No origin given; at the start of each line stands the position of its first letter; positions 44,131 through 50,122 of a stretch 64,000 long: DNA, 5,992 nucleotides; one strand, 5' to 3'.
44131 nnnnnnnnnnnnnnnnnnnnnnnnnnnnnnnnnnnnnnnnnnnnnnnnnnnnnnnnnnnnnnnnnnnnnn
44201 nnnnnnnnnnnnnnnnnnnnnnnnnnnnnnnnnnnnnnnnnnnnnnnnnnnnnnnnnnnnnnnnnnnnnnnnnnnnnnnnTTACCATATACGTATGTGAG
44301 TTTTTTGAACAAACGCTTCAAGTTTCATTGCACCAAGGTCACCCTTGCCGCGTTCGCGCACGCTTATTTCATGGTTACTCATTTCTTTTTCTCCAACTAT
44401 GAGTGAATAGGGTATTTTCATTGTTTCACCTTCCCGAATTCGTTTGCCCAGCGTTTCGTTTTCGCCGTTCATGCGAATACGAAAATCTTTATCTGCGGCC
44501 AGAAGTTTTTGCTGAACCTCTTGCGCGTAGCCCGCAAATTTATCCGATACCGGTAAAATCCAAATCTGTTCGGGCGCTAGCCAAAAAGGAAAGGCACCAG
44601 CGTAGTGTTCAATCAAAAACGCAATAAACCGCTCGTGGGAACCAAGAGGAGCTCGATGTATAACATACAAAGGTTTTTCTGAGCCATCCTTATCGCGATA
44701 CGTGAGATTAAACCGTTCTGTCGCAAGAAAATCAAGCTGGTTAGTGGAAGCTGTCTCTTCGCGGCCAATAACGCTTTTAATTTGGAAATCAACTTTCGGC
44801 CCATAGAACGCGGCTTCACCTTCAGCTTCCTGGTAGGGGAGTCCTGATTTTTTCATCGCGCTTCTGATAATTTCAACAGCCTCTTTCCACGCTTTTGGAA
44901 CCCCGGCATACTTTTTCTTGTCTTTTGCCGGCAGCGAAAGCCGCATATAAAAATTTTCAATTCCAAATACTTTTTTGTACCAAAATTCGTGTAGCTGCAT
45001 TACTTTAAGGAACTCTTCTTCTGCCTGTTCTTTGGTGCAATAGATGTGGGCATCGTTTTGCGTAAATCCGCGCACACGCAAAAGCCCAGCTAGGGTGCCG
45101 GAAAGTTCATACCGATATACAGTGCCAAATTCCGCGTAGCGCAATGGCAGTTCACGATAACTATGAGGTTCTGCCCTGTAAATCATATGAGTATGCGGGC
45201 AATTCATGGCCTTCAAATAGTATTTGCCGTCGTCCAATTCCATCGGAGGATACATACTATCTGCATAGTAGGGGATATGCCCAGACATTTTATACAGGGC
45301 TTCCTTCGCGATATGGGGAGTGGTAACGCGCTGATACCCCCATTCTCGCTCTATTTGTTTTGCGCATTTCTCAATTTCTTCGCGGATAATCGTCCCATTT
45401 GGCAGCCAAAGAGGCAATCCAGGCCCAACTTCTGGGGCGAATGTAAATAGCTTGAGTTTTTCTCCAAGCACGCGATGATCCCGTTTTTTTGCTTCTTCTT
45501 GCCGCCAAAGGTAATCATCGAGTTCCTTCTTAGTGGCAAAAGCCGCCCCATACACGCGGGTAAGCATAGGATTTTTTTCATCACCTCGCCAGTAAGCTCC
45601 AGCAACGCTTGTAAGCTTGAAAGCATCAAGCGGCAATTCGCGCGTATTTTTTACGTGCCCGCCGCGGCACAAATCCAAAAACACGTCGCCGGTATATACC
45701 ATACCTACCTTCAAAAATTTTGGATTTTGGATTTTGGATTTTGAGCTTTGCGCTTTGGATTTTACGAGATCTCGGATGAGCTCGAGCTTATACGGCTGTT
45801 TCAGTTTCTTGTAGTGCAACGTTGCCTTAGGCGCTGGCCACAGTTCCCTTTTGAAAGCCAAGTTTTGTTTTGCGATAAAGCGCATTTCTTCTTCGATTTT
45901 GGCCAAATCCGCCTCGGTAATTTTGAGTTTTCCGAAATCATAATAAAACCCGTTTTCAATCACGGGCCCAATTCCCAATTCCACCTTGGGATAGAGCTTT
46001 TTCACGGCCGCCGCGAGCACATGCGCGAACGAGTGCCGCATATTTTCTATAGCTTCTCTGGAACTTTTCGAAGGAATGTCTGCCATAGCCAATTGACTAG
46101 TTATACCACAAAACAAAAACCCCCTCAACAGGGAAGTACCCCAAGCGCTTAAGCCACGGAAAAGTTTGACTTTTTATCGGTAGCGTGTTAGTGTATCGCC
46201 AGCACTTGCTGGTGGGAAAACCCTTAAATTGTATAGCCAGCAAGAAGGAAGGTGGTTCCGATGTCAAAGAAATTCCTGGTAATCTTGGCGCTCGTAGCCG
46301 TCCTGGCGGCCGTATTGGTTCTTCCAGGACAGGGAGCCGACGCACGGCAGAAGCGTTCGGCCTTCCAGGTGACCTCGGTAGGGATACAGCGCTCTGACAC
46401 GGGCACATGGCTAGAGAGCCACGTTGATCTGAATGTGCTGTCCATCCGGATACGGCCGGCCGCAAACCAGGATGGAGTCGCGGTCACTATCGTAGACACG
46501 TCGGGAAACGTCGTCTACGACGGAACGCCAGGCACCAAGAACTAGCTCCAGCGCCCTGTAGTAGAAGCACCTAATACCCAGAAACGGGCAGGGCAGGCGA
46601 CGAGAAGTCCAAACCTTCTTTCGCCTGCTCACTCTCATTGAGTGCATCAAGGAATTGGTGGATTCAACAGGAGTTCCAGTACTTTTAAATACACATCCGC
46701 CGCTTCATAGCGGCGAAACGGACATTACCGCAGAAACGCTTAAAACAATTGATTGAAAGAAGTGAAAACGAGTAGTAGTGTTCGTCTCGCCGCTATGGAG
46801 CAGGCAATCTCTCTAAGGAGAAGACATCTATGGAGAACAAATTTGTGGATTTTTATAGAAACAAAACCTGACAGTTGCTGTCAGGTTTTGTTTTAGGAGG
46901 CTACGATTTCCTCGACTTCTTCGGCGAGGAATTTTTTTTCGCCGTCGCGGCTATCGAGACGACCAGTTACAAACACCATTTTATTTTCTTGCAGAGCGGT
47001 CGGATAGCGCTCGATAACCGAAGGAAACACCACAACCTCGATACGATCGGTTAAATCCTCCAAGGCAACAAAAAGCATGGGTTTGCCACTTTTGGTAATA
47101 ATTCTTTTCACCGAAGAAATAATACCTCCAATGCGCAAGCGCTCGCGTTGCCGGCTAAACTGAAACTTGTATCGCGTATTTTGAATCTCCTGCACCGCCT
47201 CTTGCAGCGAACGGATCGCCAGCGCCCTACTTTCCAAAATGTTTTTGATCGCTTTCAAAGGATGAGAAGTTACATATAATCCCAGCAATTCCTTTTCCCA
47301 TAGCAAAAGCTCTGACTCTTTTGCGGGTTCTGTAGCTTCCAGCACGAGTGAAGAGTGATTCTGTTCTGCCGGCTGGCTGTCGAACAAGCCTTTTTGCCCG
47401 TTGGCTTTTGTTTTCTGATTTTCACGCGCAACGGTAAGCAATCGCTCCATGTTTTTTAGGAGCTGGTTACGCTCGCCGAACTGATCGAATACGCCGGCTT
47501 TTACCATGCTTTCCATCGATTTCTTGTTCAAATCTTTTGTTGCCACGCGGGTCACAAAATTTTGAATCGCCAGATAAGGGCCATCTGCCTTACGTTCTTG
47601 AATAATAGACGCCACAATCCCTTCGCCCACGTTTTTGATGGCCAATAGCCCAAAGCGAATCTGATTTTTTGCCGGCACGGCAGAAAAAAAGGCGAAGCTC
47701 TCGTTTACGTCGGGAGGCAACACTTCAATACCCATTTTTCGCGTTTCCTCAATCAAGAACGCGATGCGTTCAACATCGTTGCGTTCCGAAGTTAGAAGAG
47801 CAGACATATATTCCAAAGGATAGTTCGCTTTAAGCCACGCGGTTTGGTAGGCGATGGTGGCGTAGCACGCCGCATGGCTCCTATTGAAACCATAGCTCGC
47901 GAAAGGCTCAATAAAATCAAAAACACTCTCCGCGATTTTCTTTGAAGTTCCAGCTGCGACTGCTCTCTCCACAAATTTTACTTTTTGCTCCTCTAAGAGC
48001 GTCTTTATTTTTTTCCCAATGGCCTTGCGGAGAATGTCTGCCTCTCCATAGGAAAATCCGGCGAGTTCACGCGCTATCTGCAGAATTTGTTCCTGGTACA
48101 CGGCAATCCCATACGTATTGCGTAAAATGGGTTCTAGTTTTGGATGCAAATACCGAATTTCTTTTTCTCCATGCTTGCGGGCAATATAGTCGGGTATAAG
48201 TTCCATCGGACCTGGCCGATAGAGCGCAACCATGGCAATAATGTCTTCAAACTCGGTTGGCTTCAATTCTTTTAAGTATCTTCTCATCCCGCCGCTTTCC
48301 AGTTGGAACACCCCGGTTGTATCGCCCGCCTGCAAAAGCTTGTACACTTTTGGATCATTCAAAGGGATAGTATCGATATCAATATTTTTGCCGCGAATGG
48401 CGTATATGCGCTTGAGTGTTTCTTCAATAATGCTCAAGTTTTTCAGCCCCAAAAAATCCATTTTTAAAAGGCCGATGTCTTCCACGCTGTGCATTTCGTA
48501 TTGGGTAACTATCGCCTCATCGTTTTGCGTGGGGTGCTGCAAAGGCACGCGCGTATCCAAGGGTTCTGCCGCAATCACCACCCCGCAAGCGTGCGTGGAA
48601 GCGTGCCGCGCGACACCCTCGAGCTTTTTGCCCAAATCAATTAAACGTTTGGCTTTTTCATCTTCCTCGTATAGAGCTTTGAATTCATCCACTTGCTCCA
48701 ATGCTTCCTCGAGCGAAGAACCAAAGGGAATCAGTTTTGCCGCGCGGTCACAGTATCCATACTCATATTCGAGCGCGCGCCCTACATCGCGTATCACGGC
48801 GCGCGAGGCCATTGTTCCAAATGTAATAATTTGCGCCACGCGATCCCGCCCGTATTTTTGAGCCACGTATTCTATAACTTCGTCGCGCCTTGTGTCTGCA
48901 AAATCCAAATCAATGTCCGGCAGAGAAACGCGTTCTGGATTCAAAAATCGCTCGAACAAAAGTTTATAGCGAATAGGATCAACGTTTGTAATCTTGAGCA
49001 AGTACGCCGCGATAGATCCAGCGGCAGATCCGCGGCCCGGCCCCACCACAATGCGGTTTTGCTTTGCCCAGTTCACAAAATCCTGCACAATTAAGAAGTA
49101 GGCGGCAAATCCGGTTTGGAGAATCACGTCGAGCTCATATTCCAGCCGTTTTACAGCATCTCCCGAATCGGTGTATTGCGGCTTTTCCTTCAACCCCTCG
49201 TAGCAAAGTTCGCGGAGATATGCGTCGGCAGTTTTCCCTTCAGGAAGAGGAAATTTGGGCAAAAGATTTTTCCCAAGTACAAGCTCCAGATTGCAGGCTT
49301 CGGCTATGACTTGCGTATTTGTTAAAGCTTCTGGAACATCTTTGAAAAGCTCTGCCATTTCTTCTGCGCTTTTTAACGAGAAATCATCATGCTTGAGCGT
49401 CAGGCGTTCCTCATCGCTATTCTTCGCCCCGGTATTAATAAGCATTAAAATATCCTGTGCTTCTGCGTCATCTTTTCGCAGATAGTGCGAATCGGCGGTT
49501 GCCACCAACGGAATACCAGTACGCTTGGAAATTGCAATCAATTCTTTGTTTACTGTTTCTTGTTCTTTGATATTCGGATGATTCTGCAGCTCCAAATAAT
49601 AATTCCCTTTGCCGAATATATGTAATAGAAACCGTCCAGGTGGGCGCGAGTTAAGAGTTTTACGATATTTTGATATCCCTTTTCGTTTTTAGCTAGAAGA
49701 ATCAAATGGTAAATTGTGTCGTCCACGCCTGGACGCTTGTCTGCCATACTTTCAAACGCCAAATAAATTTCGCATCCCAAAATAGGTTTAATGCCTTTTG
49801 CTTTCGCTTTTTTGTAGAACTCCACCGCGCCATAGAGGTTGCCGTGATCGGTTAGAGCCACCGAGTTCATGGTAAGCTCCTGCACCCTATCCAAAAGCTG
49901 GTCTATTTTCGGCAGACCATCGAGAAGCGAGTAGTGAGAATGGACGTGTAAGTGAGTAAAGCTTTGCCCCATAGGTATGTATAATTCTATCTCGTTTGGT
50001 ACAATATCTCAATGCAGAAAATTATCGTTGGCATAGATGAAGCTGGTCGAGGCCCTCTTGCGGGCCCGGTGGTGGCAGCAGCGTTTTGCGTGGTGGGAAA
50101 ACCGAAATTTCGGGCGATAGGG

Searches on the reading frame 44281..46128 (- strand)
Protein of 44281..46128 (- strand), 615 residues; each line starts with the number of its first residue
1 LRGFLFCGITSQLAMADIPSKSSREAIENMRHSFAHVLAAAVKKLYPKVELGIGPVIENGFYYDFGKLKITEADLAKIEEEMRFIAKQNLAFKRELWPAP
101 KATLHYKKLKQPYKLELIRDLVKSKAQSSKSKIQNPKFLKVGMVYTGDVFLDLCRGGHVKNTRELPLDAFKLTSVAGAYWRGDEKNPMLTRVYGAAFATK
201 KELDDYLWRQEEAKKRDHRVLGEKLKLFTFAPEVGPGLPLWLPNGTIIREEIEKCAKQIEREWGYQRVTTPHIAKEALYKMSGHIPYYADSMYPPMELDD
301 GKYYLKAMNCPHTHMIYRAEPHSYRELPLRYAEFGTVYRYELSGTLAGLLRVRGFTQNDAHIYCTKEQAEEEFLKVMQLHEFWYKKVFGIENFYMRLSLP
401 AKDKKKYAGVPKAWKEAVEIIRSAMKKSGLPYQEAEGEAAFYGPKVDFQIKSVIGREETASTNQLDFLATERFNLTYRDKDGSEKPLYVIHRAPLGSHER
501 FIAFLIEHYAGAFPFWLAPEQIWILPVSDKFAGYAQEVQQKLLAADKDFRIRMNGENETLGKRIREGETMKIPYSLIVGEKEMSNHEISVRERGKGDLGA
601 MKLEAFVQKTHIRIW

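Call 33: search_protein_families(library=pfam, proteins=[window:44281-46128:-], max_evalue=0.001)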
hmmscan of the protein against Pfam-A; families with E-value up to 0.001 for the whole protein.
window:44281-46128:- (615 aa): 3 families
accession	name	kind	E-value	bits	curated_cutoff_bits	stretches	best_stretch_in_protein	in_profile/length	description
PF00587.30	tRNA-synt_2b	-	4.7e-37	128.2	29.3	1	301-509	9-179/179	tRNA synthetase class II core domain (G, H, P, S and T)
PF03129.25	HGTP_anticodon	-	2.1e-18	66.7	21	1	521-609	1-90/94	Anticodon binding domain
PF07973.19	tRNA_SAD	-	1e-11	45.1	24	1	143-193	3-44/44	Threonyl and Alanyl tRNA synthetase second additional domain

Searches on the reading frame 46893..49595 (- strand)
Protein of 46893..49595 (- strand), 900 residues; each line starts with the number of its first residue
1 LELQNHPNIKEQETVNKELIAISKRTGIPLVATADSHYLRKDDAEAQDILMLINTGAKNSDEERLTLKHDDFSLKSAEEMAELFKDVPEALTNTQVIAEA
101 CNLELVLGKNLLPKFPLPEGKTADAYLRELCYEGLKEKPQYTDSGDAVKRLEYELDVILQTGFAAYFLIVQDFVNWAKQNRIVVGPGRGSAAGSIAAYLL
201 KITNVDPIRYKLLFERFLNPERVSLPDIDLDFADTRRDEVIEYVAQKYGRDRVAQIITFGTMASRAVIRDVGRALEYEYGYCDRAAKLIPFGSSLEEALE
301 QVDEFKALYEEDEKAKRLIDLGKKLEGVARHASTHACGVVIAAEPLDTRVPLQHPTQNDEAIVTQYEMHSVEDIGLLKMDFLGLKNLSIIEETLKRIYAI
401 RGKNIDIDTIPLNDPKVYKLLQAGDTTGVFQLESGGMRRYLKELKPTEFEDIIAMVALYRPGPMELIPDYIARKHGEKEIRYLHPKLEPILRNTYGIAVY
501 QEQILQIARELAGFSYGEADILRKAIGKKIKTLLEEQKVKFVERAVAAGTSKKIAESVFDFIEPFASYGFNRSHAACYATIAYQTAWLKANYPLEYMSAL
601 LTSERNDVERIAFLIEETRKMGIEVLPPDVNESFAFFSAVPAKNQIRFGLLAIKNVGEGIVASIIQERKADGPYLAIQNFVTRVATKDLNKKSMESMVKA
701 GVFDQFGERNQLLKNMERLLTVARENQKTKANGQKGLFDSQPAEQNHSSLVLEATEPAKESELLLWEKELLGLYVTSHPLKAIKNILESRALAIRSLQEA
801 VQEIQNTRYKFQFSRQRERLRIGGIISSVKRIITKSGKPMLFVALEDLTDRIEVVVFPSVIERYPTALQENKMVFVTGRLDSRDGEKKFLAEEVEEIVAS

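Call 33: search_protein_families(library=pfam, proteins=[window:46893-49595:-], max_evalue=0.001)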
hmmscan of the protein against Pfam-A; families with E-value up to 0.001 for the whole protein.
window:46893-49595:- (900 aa): 4 families
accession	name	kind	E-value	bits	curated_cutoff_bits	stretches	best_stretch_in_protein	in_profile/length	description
PF07733.18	DNA_pol3_alpha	-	2.3e-103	345.8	23.9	1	126-383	2-260/260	Bacterial DNA polymerase III alpha NTPase domain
PF17657.6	DNA_pol3_finger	-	4.8e-66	221.6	22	1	386-548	1-165/166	Bacterial DNA polymerase III alpha subunit finger domain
PF14579.12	HHH_6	-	1.3e-27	96.3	25.6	1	622-711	1-89/90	Helix-hairpin-helix motif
PF01336.31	tRNA_anti-codon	-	9.9e-12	45.1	27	1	821-897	2-75/75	OB-fold nucleic acid binding domain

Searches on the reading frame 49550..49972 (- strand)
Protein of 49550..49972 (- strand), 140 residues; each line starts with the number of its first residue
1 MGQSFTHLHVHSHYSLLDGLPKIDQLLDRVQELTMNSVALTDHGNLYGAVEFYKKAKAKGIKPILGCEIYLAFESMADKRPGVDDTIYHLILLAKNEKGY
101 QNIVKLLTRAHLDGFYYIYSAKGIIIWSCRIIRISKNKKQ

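Call 33: search_protein_families(library=pfam, proteins=[window:49550-49972:-], max_evalue=0.001)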
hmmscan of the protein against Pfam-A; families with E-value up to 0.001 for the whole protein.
window:49550-49972:- (140 aa): 1 family
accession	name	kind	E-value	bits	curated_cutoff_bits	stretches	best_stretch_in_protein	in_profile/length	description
PF02811.25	PHP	-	9.8e-39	133.7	26.4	1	7-117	1-102/164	PHP domain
